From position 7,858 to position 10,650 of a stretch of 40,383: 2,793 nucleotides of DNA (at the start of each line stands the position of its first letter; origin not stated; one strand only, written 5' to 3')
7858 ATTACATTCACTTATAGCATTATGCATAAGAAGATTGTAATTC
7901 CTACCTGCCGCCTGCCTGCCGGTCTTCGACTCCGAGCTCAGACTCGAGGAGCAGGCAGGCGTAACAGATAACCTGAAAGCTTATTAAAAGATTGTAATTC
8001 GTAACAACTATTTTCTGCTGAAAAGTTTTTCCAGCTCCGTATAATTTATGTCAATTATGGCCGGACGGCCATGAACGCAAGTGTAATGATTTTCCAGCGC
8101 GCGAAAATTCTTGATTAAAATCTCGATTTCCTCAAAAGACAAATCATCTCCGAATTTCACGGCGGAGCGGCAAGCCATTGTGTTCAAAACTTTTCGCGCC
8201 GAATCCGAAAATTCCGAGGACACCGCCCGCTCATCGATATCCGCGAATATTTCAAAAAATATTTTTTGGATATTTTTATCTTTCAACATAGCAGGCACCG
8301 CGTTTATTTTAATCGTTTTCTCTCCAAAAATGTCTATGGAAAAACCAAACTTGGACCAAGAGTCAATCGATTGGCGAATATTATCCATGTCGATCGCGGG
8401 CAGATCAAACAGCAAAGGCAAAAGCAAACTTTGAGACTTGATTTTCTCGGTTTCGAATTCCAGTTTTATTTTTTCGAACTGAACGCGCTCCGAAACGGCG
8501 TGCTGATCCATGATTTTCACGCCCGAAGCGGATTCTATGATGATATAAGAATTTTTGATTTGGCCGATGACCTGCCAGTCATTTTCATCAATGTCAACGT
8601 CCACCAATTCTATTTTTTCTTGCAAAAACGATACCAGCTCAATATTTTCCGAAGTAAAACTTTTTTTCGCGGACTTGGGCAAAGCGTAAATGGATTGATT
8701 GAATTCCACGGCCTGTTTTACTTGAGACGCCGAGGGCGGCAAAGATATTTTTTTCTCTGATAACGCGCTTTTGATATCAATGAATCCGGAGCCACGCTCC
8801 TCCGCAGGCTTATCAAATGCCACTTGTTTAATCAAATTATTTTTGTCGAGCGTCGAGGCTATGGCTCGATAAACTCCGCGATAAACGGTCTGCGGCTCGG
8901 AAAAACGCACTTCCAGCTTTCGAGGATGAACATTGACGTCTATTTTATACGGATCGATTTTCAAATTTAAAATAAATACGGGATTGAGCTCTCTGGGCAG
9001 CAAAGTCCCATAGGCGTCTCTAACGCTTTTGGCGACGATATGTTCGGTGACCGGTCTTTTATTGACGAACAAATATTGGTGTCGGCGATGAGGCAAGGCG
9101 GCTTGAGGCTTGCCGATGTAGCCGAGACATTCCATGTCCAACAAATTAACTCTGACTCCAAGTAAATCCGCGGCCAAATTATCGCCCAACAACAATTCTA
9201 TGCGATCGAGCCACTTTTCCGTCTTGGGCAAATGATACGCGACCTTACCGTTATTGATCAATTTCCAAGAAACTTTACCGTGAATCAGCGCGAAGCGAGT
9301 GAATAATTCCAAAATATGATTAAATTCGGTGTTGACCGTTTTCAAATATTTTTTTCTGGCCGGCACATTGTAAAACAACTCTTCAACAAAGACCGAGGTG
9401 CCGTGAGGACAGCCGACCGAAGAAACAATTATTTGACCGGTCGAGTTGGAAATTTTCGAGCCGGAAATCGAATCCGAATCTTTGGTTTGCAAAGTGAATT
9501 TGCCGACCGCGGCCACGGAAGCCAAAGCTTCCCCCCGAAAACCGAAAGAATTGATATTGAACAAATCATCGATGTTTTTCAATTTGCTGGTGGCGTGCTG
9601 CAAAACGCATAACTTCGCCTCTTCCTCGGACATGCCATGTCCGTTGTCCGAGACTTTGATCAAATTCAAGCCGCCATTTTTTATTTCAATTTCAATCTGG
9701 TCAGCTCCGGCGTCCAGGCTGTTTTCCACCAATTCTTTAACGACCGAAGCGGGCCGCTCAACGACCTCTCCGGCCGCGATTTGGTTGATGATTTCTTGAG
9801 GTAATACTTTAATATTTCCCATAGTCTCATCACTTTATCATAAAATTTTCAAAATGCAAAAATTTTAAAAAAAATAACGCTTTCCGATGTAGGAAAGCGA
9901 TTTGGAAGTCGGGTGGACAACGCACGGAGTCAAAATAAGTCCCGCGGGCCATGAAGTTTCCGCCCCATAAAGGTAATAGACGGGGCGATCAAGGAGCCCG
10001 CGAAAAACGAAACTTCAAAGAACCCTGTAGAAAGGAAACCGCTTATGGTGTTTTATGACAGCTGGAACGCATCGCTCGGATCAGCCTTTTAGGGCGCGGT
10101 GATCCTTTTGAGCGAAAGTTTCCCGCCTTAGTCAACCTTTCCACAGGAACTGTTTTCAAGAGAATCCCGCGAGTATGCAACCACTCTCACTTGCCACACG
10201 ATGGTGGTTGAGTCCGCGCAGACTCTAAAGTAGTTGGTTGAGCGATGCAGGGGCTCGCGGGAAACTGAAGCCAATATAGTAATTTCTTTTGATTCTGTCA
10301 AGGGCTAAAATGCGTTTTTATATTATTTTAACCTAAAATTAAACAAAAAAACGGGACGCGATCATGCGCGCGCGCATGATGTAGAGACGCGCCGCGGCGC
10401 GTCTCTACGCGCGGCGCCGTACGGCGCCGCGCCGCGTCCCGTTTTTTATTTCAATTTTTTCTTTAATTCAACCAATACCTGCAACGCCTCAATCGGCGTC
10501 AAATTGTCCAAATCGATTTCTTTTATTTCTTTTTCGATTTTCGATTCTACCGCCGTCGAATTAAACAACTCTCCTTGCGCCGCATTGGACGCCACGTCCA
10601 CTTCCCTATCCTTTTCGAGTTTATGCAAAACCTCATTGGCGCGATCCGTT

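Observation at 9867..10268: Unclassified ~400-nt GC-rich structured RNA gene between mutS and mutL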

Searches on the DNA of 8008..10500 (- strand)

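Call 4: search_rna_families(source=window, start=9700, end=10500, threshold=evalue, max_evalue=10, show_alignments=3)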
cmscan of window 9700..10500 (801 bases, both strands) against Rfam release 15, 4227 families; matches with E-value up to 10: 16.
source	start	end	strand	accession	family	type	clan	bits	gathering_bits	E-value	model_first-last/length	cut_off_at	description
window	10336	10456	-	RF03672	MIR840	Gene; miRNA;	-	21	150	0.38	1-147/147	no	MIR840 microRNA precursor family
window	9827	9910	+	RF02075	STnc230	Gene; sRNA;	-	20.8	50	2.3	1-83/83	no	Enterobacterial sRNA STnc230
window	10282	10486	+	RF03118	gCoV-5UTR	Cis-reg;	CL00116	20.2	124.9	2.2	1-200/200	no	Gammacoronavirus 5'UTR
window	9854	9899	-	RF01581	RUF6-5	Gene; sRNA;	-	18.5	70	0.81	1-156/156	no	Plasmodium RNA of unknown function RUF6-5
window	9827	9963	+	RF02615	BSR0626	Gene; sRNA;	-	16.1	155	4.2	1-128/128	no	Brucella sRNA 0626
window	10330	10448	-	RF02786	snoTBR2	Gene; snRNA; snoRNA; CD-box;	-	15.8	62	4.8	1-109/109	no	Small nucleolar RNA TBR2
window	10372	10428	-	RF01672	P2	Gene; sRNA;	-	15.6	80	7.3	27-93/138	no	Psudomonas sRNA P2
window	10377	10453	+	RF02786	snoTBR2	Gene; snRNA; snoRNA; CD-box;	-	15.5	62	5.7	8-89/109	no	Small nucleolar RNA TBR2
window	9799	9899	-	RF01828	SprD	Gene; sRNA;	-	15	100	1.9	1-142/142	no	Small pathogenicity island RNA D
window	9843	9901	-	RF01005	MIR530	Gene; miRNA;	-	14.8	85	7.7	54-112/172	no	MIR530 microRNA precursor family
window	10378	10432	-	RF00194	Rubella_3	Cis-reg;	-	14.3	35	6.6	1-68/68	no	Rubella virus 3' cis-acting element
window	10361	10447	+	RF02883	BcKCsr2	Gene; sRNA;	-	12.4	40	4.5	1-129/129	no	Burkholderia sRNA 2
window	9839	9999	-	RF02189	ST7-OT4_3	Gene; lncRNA;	-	11.4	50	4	145-302/302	no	ST7 overlapping transcript 4 conserved region 3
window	9869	9964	-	RF02501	Atu_C7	Gene; sRNA;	-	10.8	45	6.3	61-157/157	no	Rhizobiales sRNA Atu_C7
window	10003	10069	+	RF00373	RNaseP_arch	Gene; ribozyme;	CL00002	9.6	84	2.5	105-175/288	no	Archaeal RNase P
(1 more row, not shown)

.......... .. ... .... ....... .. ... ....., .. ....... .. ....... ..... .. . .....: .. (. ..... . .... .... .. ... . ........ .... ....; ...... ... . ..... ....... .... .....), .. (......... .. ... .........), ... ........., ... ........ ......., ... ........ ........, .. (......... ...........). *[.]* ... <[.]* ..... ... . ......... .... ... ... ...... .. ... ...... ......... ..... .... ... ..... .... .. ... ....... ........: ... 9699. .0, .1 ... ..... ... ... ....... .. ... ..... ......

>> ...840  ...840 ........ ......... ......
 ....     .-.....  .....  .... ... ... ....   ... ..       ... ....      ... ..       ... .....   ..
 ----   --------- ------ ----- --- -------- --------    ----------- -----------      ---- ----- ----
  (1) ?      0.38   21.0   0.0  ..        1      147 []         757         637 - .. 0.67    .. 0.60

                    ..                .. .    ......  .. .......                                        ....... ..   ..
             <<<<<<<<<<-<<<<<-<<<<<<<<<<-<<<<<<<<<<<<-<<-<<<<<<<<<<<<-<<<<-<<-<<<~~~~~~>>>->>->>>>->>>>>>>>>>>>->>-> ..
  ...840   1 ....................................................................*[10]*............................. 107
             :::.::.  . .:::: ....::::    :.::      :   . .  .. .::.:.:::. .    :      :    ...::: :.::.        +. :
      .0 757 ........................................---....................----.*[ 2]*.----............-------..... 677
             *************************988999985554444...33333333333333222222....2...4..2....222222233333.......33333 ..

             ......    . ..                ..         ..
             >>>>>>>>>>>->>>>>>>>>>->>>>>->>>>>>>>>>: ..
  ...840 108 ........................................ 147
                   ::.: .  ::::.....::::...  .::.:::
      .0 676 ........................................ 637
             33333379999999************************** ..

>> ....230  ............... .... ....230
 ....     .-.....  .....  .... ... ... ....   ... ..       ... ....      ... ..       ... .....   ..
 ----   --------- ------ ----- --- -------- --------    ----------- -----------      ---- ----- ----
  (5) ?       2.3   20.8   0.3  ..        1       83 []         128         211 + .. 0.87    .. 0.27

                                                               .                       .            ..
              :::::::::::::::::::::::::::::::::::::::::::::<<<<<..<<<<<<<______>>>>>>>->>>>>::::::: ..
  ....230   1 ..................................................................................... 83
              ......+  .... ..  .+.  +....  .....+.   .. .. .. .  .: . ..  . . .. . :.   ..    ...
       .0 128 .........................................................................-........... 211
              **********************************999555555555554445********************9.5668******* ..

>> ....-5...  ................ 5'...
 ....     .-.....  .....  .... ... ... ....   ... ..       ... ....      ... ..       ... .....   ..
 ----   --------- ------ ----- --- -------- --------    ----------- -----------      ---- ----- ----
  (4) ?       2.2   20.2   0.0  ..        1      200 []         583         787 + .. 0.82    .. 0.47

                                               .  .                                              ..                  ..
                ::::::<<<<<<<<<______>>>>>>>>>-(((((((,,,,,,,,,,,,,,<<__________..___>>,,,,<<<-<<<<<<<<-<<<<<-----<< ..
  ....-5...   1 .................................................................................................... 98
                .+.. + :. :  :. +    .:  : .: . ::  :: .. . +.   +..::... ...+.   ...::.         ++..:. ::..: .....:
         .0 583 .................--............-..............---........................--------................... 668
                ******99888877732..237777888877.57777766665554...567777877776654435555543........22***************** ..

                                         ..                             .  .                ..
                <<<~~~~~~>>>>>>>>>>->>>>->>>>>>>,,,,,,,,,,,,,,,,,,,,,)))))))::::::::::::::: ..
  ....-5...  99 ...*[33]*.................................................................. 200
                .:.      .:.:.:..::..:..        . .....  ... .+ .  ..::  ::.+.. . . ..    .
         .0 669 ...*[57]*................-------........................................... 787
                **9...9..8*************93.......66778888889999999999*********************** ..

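Call 25: search_rna_families(sources=[L004, L010, L012, L013, L007], threshold=gathering, show_alignments=2)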
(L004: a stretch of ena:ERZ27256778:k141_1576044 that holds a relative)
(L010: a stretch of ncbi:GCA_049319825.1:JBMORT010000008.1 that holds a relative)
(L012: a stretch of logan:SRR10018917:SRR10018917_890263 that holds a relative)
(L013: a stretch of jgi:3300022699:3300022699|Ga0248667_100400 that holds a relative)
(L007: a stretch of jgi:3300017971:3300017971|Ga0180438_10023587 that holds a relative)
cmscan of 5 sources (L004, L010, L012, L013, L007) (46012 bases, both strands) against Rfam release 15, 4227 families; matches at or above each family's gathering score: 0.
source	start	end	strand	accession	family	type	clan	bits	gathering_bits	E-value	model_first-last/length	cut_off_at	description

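Call 39: search_rna_families(source=L004, start=2065, end=4000, threshold=evalue, max_evalue=1, show_alignments=2)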
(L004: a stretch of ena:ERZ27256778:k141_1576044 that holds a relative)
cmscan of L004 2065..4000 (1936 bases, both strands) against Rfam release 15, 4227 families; matches with E-value up to 1: 0.
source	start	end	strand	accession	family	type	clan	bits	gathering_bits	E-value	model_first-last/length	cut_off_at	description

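Call 40: search_rna_families(source=L010, start=2849, end=4000, threshold=evalue, max_evalue=1, show_alignments=2)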
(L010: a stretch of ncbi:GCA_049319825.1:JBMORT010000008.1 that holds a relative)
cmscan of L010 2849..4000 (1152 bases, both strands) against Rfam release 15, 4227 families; matches with E-value up to 1: 12.
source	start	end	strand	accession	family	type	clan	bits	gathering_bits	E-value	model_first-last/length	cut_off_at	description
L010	3885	3936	+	RF04057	MIR1432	Gene; miRNA;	-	25.9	90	0.034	1-89/89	no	MIR1432 microRNA precursor family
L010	2909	2950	+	RF03560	mir-3926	Gene; miRNA;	-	23.1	82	0.18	1-63/63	no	mir-3926 microRNA precursor family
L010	3889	3930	+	RF03560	mir-3926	Gene; miRNA;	-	23.1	82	0.18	1-63/63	no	mir-3926 microRNA precursor family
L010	2903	2956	+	RF03340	mir-6511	Gene; miRNA;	-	22.7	87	0.47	1-67/67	no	mir-6511 microRNA precursor family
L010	2909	2950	-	RF03560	mir-3926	Gene; miRNA;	-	22.3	82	0.29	1-63/63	no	mir-3926 microRNA precursor family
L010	3889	3930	-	RF03560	mir-3926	Gene; miRNA;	-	22.3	82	0.29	1-63/63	no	mir-3926 microRNA precursor family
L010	3884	3937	-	RF03340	mir-6511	Gene; miRNA;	-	21.7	87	0.79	1-67/67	no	mir-6511 microRNA precursor family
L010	2908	2951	+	RF03908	MIR6459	Gene; miRNA;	-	21.6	100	0.084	1-87/87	no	MIR6459 microRNA precursor family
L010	3786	3930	+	RF03094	LAGLIDADG-2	Gene; sRNA;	-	20.6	94.9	0.3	1-128/128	no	LAGLIDADG-2 RNA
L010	3756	3835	+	RF02621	BSnc120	Gene; sRNA;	-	18.3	114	0.56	1-88/88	no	Brucella sRNA 120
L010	2881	2950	-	RF01412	BsrG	Gene; sRNA;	-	17.3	55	0.15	1-259/259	no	BsrG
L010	2908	2951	-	RF01703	Dictyoglomi-1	Gene; sRNA;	-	15.5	150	0.88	1-236/236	no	Dictyoglomi-1 RNA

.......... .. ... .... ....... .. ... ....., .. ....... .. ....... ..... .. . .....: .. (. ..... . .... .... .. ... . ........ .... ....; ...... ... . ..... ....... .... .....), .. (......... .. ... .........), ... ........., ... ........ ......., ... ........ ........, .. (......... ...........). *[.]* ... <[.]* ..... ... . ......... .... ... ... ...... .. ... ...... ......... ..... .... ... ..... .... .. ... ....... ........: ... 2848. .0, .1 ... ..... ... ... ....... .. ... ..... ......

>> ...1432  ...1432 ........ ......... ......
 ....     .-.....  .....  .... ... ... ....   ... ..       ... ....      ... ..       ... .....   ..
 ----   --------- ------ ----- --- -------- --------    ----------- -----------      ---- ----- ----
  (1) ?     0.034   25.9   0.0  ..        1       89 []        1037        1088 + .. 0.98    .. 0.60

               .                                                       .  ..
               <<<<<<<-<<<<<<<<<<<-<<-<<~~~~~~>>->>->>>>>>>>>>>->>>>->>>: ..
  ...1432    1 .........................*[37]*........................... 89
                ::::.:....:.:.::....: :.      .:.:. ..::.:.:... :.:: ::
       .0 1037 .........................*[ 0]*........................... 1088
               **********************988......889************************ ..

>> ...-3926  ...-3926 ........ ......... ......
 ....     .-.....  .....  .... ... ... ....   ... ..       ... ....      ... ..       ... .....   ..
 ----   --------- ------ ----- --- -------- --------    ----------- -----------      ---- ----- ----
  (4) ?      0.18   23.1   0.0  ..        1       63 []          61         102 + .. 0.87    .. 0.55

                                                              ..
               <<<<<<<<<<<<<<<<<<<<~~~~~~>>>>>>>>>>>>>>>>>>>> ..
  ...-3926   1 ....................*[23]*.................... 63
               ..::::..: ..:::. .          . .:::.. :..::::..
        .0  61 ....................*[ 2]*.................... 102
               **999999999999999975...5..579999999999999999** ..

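Call 58: build_rna_model(alignment_id=A4, structure=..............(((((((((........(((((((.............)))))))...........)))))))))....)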
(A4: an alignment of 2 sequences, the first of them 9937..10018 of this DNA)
Model R1 built from alignment A4 (2 sequences, 82 columns); structure: as given.
model positions 82; base pairs 16; branch points 0; effective number of sequences 1.07; information 0.693 bits per position. Calibrated on 0.2 Mb of random sequence (short: E-values are rough).
structure used (alignment columns):
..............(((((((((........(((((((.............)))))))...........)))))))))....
